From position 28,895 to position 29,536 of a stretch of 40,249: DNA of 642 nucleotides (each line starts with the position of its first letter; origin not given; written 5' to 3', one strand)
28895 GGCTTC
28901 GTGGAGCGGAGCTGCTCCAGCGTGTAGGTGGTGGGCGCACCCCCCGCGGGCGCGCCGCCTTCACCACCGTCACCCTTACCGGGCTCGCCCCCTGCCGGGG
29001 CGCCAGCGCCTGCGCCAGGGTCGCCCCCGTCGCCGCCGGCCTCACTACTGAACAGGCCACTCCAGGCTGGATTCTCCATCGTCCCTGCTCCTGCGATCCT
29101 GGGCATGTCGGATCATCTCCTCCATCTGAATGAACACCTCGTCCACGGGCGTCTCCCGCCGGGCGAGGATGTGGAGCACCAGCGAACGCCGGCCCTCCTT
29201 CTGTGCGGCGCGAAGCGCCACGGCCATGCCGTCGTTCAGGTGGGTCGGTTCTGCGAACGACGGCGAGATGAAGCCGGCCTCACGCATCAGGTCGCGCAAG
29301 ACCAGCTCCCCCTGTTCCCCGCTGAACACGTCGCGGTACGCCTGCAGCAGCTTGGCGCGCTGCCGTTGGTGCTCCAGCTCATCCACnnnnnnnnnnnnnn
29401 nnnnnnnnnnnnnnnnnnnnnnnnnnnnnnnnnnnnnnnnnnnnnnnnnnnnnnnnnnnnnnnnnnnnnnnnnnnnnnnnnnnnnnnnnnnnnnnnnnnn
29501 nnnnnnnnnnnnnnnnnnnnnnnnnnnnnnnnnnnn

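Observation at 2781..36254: Strongly over-represented AT-rich motif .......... dispersed on both strands of a high-G+C genome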

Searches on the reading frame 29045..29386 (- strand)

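Call 40: search_protein_families(library=phrogs, proteins=[window:29045-29386:-], max_evalue=0.01)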
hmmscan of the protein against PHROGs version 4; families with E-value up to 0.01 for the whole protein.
window:29045-29386:- (113 aa): 3 families
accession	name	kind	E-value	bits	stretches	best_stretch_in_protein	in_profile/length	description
phrog_14772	-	unknown function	2.9e-09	37.8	1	10-77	30-88/105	-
phrog_19137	-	unknown function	1.5e-05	26.4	1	9-75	18-86/106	-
phrog_528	-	unknown function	0.0013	19.5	1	5-88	16-90/98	-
